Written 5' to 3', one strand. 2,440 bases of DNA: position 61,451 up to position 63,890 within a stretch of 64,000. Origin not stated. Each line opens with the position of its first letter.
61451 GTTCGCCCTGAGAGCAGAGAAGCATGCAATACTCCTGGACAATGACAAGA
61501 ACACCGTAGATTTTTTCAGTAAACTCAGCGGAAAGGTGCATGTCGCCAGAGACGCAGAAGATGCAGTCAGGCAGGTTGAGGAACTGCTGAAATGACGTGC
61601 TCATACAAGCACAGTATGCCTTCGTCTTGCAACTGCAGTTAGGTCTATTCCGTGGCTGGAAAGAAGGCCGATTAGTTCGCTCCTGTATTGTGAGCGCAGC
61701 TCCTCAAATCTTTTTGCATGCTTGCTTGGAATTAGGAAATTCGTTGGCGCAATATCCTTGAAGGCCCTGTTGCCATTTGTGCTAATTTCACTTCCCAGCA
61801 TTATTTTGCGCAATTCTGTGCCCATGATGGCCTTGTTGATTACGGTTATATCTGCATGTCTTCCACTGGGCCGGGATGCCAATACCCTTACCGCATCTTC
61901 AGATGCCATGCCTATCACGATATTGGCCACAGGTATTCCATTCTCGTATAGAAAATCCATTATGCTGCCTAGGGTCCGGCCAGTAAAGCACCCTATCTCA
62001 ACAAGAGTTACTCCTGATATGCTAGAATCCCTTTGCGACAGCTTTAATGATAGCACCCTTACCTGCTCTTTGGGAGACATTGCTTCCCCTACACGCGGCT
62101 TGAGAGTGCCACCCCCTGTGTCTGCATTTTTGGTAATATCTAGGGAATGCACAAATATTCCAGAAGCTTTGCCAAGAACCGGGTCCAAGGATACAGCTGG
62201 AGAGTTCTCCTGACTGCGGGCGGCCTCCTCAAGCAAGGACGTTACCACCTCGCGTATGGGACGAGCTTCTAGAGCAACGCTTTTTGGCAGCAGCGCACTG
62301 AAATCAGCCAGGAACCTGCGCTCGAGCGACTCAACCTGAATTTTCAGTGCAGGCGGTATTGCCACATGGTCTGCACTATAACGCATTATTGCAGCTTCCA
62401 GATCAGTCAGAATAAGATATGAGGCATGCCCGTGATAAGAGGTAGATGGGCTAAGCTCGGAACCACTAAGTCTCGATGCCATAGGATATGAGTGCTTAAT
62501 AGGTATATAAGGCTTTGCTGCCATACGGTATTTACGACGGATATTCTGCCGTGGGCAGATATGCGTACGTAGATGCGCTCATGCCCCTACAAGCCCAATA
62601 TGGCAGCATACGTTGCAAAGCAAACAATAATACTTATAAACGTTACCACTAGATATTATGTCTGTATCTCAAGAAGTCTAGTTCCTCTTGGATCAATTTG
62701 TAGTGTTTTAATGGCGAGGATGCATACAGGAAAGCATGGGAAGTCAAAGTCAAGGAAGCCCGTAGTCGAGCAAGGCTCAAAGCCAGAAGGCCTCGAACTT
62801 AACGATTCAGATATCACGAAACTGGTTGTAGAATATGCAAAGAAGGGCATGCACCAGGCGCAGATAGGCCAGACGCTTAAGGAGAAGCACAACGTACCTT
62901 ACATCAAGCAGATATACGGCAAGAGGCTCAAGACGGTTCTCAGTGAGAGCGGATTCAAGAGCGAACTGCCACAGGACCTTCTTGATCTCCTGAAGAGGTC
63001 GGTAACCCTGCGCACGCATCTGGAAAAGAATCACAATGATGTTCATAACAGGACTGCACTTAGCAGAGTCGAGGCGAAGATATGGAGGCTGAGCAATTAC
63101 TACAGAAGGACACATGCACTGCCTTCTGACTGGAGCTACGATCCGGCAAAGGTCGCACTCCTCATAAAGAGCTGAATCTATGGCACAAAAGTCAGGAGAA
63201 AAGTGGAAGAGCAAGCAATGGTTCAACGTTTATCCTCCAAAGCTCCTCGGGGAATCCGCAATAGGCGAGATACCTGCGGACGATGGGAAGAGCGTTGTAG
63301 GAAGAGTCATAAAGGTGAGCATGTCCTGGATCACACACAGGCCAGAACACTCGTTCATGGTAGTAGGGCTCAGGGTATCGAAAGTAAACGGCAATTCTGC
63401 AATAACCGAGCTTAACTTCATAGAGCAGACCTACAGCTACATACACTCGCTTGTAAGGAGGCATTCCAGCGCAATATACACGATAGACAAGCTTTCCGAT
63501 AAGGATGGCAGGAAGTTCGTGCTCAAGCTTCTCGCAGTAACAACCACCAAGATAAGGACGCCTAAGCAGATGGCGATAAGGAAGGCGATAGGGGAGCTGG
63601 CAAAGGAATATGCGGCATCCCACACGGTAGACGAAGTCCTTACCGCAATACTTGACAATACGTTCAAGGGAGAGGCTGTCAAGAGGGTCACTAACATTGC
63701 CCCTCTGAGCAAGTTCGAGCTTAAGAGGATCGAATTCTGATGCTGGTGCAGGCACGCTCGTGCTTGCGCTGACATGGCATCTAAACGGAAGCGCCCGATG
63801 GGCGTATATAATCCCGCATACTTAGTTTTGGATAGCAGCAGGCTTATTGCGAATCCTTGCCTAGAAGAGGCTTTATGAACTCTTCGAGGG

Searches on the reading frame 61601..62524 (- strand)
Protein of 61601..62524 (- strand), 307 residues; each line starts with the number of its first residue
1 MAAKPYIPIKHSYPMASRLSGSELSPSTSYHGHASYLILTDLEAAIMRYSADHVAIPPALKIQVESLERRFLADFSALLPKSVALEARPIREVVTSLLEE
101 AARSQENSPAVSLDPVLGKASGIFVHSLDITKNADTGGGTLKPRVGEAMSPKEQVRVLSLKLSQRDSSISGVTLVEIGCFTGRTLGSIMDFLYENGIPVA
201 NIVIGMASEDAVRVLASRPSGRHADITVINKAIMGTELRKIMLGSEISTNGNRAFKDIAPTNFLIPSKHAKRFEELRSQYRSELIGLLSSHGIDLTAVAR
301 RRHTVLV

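Call 52: find_encoding_contigs(protein=window:61601-62524:-, flank=10000, max_places=2)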
Protein window:61601-62524:- (307 aa): no gene with exactly this product is on record in the collection.

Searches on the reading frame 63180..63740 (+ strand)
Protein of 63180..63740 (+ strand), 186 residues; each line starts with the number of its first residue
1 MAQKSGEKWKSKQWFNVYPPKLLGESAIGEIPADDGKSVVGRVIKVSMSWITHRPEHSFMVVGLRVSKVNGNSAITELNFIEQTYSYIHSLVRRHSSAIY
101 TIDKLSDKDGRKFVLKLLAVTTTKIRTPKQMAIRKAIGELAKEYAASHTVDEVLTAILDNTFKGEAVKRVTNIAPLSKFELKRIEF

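Call 53: find_encoding_contigs(protein=window:63180-63740:+, flank=10000, max_places=1)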
Protein window:63180-63740:+ (186 aa): 14 contigs read that carry it; 1 place shown.
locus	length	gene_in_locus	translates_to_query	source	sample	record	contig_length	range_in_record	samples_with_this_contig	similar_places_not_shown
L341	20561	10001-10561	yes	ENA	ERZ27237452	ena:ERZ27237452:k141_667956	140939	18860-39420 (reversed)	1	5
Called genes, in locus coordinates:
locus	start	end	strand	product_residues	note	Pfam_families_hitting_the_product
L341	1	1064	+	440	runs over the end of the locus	-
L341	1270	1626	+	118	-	-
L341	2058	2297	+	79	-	-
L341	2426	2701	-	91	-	PF13145:Rotamase_2, PF13616:Rotamase_3, PF00639:Rotamase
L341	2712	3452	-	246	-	PF01061:ABC2_membrane (weak)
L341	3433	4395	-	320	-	PF00005:ABC_tran, PF13175:AAA_15 (faint), PF13304:AAA_21 (weak)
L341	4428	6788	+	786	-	PF00133:tRNA-synt_1, PF09334:tRNA-synt_1g, PF08264:Anticodon_1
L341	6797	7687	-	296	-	-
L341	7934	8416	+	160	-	PF02481:DNA_processg_A, PF18306:LDcluster4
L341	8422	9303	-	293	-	-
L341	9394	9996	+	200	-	PF08069:Ribosomal_S13_N, PF00312:Ribosomal_S15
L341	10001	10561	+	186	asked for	PF01015:Ribosomal_S3Ae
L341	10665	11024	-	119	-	PF04343:DUF488, PF22751:DUF488-N3a, PF22752:DUF488-N3i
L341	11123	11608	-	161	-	PF03073:TspO_MBR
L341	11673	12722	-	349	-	-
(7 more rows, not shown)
